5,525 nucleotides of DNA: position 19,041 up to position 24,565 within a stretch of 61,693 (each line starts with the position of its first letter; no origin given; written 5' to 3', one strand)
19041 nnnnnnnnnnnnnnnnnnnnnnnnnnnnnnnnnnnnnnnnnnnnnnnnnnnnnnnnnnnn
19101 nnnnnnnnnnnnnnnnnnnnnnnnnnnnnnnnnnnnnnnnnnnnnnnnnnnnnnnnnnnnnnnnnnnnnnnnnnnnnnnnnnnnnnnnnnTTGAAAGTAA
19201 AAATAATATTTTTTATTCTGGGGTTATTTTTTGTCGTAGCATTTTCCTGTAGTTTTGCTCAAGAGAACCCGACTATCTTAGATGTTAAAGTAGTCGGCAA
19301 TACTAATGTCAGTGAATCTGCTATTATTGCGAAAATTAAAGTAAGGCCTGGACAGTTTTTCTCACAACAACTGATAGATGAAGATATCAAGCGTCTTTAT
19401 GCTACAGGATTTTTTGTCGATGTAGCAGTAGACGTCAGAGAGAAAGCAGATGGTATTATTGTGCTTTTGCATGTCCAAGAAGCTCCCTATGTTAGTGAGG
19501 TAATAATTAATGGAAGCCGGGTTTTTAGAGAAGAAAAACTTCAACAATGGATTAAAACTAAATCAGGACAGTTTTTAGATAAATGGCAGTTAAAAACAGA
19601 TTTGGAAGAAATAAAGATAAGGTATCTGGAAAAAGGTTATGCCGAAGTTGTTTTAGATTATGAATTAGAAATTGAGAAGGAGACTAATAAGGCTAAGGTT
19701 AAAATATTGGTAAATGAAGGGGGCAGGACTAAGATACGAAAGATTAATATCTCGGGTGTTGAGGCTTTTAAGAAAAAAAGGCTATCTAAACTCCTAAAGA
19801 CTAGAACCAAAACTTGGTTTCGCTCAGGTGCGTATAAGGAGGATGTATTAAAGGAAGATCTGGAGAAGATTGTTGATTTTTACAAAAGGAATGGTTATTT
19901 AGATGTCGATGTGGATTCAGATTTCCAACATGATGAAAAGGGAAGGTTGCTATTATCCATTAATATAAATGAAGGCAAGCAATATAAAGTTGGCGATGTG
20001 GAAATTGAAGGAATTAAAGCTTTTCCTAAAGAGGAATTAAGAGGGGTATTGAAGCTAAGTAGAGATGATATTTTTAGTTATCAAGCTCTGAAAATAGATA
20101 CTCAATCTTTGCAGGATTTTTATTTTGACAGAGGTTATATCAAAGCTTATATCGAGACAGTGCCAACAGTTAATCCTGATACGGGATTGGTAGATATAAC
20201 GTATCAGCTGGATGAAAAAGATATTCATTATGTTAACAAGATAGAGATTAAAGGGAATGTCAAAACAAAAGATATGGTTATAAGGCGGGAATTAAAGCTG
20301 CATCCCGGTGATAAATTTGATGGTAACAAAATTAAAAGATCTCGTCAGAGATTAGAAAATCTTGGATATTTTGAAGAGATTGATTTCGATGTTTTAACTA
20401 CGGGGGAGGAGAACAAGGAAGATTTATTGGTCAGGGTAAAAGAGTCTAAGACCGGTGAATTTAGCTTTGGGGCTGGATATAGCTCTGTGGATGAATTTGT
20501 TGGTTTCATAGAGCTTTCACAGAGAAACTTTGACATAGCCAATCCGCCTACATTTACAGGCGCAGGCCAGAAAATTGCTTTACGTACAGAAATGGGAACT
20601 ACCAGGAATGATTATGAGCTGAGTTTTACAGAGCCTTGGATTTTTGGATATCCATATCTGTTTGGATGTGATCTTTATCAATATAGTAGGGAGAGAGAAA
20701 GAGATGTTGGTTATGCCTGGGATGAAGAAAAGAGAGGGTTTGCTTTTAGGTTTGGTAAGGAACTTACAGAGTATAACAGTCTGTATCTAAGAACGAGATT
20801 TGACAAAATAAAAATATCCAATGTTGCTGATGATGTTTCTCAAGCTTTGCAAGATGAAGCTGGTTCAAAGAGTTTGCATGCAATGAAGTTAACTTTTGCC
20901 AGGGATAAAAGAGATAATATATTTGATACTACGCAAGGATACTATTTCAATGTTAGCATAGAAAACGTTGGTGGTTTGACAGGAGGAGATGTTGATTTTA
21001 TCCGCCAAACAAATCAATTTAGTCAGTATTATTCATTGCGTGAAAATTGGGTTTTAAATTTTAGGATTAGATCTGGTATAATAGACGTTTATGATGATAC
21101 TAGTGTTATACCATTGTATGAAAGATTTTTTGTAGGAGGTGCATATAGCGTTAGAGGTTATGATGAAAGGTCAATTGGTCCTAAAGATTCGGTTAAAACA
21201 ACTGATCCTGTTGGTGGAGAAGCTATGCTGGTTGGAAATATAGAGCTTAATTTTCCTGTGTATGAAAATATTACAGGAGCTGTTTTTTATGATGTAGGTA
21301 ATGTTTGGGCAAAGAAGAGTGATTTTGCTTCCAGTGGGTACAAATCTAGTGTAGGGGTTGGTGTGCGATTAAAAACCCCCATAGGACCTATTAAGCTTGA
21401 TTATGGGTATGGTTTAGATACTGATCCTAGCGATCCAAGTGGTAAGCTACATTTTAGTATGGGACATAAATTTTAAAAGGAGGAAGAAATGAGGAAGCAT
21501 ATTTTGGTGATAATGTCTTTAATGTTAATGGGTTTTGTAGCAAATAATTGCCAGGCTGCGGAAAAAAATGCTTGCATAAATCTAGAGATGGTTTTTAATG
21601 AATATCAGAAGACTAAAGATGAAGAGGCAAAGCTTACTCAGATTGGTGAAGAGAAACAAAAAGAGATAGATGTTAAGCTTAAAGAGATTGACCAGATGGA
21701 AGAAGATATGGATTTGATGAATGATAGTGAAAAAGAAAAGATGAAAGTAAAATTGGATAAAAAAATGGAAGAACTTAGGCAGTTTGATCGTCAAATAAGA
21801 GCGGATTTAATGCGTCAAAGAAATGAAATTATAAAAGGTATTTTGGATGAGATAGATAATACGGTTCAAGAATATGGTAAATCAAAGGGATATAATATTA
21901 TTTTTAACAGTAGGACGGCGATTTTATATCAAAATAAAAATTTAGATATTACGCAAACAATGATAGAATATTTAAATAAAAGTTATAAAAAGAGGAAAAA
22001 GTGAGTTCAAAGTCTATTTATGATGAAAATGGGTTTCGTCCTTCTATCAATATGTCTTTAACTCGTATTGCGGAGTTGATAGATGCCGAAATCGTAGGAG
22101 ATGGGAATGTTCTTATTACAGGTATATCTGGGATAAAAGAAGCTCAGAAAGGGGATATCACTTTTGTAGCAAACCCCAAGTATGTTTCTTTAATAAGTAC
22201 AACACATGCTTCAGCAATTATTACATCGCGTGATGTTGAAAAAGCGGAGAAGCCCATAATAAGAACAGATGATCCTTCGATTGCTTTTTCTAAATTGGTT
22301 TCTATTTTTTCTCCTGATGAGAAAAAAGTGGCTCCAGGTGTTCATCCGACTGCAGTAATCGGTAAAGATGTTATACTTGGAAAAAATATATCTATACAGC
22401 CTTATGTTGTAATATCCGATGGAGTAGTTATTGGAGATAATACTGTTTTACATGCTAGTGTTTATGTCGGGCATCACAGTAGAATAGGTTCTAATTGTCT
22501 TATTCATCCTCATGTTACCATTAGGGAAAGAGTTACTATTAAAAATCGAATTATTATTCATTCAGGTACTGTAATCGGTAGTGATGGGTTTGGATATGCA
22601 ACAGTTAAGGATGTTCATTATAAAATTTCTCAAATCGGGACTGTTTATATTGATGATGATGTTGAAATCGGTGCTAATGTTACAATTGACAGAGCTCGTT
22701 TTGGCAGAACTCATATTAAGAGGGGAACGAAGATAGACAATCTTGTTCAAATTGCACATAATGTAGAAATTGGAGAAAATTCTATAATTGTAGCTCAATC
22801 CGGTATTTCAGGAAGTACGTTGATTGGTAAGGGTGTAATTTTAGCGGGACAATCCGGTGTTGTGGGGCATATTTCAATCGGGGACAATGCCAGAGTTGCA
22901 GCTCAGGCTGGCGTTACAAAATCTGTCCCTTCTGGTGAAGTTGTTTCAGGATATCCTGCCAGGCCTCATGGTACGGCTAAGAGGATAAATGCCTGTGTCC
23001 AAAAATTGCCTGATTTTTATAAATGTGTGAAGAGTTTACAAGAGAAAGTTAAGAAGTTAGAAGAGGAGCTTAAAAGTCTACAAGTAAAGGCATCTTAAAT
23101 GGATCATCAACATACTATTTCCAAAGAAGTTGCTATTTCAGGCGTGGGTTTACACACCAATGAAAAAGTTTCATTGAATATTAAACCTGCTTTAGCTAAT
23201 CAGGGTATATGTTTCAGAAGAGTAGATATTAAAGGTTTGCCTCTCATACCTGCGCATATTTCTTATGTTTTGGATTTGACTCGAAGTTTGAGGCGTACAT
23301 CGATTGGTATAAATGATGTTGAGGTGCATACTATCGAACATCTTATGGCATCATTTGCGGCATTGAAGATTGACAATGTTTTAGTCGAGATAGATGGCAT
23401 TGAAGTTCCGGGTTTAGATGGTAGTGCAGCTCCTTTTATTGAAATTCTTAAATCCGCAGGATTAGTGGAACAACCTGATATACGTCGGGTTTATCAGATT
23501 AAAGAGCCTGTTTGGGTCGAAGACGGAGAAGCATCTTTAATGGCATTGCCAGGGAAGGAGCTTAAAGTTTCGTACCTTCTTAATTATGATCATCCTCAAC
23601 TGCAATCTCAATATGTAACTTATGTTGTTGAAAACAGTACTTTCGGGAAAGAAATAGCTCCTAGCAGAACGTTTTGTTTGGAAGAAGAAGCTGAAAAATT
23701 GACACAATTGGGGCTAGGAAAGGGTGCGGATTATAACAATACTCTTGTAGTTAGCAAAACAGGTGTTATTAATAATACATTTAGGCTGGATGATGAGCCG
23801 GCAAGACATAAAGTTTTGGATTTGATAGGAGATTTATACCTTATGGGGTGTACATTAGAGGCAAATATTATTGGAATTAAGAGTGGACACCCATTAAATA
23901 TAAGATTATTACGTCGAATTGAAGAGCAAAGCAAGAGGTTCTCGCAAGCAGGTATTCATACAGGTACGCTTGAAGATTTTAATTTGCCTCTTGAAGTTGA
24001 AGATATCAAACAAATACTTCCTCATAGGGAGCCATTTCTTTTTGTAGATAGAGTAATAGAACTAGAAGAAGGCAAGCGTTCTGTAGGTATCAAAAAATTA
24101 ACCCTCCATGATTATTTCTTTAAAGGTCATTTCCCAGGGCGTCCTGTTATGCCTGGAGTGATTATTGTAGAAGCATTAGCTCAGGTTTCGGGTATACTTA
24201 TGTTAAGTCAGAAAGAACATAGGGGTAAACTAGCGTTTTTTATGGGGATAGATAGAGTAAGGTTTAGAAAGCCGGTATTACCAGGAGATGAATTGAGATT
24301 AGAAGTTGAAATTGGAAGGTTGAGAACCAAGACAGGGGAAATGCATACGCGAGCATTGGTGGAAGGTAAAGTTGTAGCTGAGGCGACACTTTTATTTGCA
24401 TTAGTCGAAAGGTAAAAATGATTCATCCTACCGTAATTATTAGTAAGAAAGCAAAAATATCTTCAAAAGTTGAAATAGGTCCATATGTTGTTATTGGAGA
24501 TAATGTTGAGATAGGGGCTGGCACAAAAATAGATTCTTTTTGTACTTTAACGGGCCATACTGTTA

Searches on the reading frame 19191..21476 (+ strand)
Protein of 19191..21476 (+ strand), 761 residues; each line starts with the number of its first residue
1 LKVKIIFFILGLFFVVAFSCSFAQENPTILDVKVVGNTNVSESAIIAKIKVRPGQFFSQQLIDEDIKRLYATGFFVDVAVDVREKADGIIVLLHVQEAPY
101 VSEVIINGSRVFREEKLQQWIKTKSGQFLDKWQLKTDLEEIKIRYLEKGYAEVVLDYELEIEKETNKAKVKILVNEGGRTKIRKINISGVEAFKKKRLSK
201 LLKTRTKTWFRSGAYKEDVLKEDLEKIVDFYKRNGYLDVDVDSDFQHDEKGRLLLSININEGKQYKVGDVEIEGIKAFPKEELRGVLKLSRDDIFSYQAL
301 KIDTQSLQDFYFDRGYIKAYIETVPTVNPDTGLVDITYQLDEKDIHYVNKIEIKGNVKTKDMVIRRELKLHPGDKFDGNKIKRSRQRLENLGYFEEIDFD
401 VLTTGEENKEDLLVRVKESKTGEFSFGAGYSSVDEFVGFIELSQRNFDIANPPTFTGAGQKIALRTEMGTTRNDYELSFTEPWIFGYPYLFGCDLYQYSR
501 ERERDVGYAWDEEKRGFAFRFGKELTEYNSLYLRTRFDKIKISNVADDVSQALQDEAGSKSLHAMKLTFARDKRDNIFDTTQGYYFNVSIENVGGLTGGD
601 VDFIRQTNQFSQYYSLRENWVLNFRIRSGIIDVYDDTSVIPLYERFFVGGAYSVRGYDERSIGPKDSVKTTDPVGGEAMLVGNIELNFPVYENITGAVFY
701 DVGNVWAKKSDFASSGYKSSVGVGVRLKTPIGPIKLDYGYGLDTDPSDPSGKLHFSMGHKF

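Call 53: search_protein_families(library=pfam, proteins=[window:19191-21476:+], max_evalue=0.000001)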
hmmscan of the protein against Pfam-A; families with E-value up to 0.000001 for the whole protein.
window:19191-21476:+ (761 aa): 4 families
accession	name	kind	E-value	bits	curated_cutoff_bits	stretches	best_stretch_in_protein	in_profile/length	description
PF01103.29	Omp85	-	2e-71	241.6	24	1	455-761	2-325/325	Omp85 superfamily domain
PF07244.20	POTRA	-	1.3e-68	228.1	21.3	5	265-343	1-79/79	Surface antigen variable number repeat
PF08479.16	POTRA_2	-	1.9e-10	40.9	24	0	268-336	4-71/76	POTRA domain, ShlB-type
PF08478.15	POTRA_1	-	4e-09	37.1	23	0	348-391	3-46/69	POTRA domain, FtsQ-type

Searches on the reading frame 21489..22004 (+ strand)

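Call 53: search_protein_families(library=pfam, proteins=[window:21489-22004:+], max_evalue=0.000001)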
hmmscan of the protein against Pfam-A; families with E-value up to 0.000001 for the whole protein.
window:21489-22004:+ (171 aa): 1 family
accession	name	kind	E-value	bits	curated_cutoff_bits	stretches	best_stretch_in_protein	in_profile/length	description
PF03938.19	OmpH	-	5.2e-24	85.5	32.4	1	28-162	3-141/141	Outer membrane protein (OmpH-like)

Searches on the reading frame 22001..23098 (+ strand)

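Call 53: search_protein_families(library=pfam, proteins=[window:22001-23098:+], max_evalue=0.000001)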
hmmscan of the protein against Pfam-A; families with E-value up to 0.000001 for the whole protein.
window:22001-23098:+ (365 aa): 4 families
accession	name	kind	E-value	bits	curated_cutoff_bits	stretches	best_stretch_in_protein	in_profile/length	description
PF00132.30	Hexapep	-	4.9e-31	105.6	27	3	141-175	1-35/36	Bacterial transferase hexapeptide (six repeats)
PF04613.19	LpxD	-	3.8e-19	68.7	30.8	1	37-100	2-68/70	UDP-3-O-[3-hydroxymyristoyl] glucosamine N-acyltransferase, LpxD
PF25084.1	LbH_EIF2B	-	6e-12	45.9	54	0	118-185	22-104/105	EIF2B subunit epsilon LbH domain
PF25087.1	GMPPB_C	-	8.4e-08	32.3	39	0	114-153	7-46/110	GMPPB C-terminal domain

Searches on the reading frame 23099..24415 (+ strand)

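Call 53: search_protein_families(library=pfam, proteins=[window:23099-24415:+], max_evalue=0.000001)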
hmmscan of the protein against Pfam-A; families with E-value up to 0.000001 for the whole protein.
window:23099-24415:+ (438 aa): 2 families
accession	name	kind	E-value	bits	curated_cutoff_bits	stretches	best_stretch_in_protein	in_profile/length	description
PF03331.19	LpxC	-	6.9e-91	304.9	27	1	4-274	1-266/268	UDP-3-O-acyl N-acetylglycosamine deacetylase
PF07977.19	FabA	-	4.5e-33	114.2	23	1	307-429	1-137/138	FabA-like domain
